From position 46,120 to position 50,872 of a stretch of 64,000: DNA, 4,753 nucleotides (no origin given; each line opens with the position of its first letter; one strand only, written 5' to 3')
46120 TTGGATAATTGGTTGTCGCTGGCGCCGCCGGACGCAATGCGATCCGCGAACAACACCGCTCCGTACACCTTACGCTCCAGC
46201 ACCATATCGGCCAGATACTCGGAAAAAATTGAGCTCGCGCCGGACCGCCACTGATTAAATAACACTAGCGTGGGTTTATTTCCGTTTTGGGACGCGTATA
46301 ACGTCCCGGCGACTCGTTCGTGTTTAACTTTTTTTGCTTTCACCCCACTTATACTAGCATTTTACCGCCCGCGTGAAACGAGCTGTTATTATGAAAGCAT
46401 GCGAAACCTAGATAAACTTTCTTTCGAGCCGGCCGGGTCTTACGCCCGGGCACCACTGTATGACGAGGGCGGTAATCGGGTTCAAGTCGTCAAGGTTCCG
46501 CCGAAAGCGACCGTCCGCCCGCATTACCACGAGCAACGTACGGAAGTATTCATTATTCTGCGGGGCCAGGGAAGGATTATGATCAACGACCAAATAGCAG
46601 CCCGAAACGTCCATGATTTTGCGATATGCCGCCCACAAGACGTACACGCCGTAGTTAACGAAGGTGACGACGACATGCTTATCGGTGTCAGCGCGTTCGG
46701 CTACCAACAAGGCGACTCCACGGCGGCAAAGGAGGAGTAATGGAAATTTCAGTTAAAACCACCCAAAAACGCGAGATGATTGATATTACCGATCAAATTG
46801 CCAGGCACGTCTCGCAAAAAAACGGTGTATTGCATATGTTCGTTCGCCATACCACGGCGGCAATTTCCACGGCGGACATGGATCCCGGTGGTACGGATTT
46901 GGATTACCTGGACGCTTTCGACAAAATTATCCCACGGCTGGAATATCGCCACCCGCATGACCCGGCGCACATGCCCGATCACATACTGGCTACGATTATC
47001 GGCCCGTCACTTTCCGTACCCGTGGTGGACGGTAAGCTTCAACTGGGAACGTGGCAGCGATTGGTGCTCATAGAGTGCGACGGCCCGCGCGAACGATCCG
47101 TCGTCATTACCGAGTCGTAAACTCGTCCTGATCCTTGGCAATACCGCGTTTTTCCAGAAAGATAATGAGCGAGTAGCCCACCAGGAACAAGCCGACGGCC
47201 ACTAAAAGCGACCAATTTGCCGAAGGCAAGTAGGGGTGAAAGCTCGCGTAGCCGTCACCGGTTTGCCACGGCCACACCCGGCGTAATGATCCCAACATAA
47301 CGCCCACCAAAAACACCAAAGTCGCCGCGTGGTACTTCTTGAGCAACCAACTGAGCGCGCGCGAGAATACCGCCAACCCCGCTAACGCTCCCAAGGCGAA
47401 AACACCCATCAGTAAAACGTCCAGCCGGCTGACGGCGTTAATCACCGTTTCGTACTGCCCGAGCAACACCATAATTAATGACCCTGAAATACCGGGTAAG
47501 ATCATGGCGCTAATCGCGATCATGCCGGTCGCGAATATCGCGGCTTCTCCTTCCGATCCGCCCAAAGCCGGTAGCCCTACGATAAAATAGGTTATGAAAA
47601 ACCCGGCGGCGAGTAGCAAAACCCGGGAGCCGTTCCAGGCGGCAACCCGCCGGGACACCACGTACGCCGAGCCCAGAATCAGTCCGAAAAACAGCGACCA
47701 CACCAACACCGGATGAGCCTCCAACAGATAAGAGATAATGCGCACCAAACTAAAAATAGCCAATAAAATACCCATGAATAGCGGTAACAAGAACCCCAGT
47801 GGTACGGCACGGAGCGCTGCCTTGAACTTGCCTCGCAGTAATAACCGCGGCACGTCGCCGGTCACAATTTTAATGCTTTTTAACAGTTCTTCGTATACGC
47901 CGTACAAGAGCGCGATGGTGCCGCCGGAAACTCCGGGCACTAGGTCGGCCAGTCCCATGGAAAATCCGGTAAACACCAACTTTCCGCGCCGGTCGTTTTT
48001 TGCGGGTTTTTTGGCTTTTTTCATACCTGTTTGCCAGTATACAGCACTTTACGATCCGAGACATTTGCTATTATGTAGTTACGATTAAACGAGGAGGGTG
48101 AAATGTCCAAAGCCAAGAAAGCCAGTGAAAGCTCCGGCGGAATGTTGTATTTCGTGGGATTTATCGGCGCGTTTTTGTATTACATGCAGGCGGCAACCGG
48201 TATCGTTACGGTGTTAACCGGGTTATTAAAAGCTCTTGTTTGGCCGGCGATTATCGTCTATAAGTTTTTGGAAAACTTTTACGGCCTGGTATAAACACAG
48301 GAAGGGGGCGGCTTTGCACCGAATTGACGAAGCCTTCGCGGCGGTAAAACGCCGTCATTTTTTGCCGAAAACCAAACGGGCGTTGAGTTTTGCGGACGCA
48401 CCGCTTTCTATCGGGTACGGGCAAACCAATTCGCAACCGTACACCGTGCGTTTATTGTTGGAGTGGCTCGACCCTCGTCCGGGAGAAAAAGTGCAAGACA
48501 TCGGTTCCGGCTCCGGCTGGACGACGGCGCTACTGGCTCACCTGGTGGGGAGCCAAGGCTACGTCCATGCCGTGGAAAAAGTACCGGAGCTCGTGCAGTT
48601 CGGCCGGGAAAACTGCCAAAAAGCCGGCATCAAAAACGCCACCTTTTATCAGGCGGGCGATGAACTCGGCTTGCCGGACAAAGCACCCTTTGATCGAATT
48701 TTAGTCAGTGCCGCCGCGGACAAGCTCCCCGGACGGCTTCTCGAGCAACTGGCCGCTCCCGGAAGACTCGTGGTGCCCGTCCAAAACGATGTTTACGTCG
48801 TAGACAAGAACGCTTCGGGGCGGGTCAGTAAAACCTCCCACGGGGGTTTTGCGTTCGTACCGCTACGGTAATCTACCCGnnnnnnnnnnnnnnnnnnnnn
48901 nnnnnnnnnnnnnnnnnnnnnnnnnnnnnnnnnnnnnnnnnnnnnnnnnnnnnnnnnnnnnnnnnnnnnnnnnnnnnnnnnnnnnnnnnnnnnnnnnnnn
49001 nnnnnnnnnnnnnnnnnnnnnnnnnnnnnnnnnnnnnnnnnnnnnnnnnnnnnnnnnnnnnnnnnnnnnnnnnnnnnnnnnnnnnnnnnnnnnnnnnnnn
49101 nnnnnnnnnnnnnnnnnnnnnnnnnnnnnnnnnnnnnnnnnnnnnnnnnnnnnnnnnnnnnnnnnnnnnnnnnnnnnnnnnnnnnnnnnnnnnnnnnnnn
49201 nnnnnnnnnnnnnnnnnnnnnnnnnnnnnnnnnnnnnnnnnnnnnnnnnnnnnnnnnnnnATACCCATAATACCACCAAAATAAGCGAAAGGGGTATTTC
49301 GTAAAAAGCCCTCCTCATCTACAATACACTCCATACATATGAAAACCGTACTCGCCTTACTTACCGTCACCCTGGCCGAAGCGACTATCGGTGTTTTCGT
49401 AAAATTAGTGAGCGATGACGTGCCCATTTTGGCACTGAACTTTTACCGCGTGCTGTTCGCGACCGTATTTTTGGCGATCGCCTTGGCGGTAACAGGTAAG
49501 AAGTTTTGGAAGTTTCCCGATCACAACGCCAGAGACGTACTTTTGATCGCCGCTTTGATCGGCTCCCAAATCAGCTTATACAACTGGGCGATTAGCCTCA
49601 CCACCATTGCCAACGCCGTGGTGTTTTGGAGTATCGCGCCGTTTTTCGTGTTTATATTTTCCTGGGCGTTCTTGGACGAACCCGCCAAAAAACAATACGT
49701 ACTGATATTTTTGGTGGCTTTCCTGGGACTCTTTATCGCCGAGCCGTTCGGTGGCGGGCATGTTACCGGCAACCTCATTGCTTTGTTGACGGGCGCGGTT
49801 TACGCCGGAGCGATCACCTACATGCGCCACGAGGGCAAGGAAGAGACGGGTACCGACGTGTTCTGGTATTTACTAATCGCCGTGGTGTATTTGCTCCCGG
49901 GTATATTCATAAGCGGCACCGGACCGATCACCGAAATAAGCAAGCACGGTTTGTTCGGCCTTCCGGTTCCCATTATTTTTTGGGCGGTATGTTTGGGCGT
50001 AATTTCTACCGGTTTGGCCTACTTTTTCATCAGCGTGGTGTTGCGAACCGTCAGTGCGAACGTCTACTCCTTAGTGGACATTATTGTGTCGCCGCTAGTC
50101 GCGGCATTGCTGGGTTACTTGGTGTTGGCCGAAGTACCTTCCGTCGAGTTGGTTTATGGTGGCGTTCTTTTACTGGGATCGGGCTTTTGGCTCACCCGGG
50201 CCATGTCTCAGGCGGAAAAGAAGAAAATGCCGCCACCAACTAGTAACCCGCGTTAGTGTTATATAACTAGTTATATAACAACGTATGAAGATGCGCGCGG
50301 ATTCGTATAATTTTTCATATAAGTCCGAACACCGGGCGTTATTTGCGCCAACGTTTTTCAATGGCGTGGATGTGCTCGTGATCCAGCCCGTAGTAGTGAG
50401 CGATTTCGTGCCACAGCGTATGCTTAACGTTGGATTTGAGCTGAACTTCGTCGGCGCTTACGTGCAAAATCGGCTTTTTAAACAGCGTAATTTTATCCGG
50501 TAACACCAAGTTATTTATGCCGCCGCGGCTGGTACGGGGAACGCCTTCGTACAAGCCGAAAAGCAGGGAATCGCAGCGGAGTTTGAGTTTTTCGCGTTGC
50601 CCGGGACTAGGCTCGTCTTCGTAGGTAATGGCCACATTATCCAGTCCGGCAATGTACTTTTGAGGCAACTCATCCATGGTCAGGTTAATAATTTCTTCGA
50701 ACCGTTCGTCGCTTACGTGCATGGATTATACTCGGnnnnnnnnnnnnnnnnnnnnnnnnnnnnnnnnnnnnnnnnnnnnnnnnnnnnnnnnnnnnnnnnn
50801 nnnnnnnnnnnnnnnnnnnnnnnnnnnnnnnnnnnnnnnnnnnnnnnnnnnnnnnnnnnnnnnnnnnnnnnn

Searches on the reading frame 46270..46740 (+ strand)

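Call 55: search_protein_families(library=pfam, proteins=[window:46270-46740:+])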
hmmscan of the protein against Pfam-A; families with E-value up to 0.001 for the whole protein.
window:46270-46740:+ (156 aa): 4 families
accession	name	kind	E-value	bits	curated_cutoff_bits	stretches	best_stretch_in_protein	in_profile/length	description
PF07883.17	Cupin_2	-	6.3e-11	42.3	27.2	1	73-137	2-65/70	Cupin domain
PF00190.28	Cupin_1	-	2.6e-06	27.5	22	1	71-133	35-87/151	Cupin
PF01050.24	MannoseP_isomer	-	2e-05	25.2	23.6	1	50-140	11-100/116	Mannose-6-phosphate isomerase C-terminal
PF14667.12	Polysacc_synt_C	-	3.1e-05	24.5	28.7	1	70-120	19-68/111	Polysaccharide biosynthesis C-terminal domain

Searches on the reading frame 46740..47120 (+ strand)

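Call 55: search_protein_families(library=pfam, proteins=[window:46740-47120:+])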
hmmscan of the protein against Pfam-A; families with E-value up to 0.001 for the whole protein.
window:46740-47120:+ (126 aa): 1 family
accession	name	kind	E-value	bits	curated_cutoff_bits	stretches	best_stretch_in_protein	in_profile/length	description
PF01894.22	UPF0047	-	1.2e-31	109.7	27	1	15-124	1-116/117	Uncharacterised protein family UPF0047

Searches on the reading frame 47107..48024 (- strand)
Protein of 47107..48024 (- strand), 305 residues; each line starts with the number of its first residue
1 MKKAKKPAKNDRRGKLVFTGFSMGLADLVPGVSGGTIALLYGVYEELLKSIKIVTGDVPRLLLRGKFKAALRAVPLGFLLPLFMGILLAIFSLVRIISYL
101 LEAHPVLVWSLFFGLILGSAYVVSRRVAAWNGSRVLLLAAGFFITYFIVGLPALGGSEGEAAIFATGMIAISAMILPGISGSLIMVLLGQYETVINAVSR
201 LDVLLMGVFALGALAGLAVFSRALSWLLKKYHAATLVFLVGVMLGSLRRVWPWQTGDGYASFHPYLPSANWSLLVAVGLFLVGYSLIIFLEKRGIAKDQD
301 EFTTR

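Call 55: search_protein_families(library=pfam, proteins=[window:47107-48024:-])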
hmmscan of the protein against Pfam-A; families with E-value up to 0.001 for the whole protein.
window:47107-48024:- (305 aa): 1 family
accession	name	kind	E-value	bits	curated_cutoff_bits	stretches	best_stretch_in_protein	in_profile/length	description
PF04018.18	VCA0040-like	-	2.7e-81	273.2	26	1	23-255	1-233/246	Undecaprenyl phosphate translocase-like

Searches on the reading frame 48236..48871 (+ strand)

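Call 55: search_protein_families(library=pfam, proteins=[window:48236-48871:+])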
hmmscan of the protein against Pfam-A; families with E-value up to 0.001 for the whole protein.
window:48236-48871:+ (211 aa): 7 families
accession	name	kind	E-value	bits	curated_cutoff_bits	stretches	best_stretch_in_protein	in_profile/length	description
PF01135.25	PCMT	-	2e-47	162.2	20.3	1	23-210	13-205/210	Protein-L-isoaspartate(D-aspartate) O-methyltransferase (PCMT)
PF13847.12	Methyltransf_31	-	1.1e-11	45.1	27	1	82-161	3-84/145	Methyltransferase domain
PF13649.12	Methyltransf_25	-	2.9e-07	31.5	27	1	86-160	1-73/97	Methyltransferase domain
PF01189.24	Methyltr_RsmB-F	-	1.1e-05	25.7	27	1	77-159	3-87/199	16S rRNA methyltransferase RsmB/F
PF01209.24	Ubie_methyltran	-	0.0001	22.2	20.1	1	79-158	44-123/233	ubiE/COQ5 methyltransferase family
PF05175.20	MTS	-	0.00013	22.1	23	1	72-155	21-102/170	Methyltransferase small domain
PF08241.18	Methyltransf_11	-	0.00017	22.6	21.2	1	88-164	2-73/95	Methyltransferase domain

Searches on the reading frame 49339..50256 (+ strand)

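Call 7: search_protein_families(library=pfam, proteins=[window:49339-50256:+])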
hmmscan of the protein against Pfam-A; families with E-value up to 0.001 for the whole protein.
window:49339-50256:+ (305 aa): 1 family
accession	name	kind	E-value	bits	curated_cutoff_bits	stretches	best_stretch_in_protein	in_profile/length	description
PF00892.27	EamA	-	1.5e-25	90.5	28.2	2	2-133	2-132/135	EamA-like transporter family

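Call 68: search_protein_families(library=pfam, proteins=[P0008, P0005], max_evalue=0.01)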
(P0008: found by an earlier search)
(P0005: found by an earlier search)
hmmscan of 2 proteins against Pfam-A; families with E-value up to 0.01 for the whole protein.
P0008 (55 aa): 1 family
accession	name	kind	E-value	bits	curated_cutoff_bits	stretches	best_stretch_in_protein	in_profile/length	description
PF04014.23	MazE_antitoxin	-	5.9e-09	36.2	24.7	1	17-52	5-41/48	Antidote-toxin recognition MazE, bacterial antitoxin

P0005 (62 aa): 1 family
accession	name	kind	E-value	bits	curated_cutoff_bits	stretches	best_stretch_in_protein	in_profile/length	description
PF04014.23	MazE_antitoxin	-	2e-07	31.3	24.7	1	20-60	4-45/48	Antidote-toxin recognition MazE, bacterial antitoxin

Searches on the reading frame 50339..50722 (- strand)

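Call 7: search_protein_families(library=pfam, proteins=[window:50339-50722:-])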
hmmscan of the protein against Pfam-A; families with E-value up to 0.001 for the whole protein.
window:50339-50722:- (127 aa): 1 family
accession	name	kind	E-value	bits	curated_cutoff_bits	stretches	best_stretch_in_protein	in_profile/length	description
PF06262.17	Zincin_1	-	2.7e-24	85.4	22.4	1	27-121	1-95/97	Zincin-like metallopeptidase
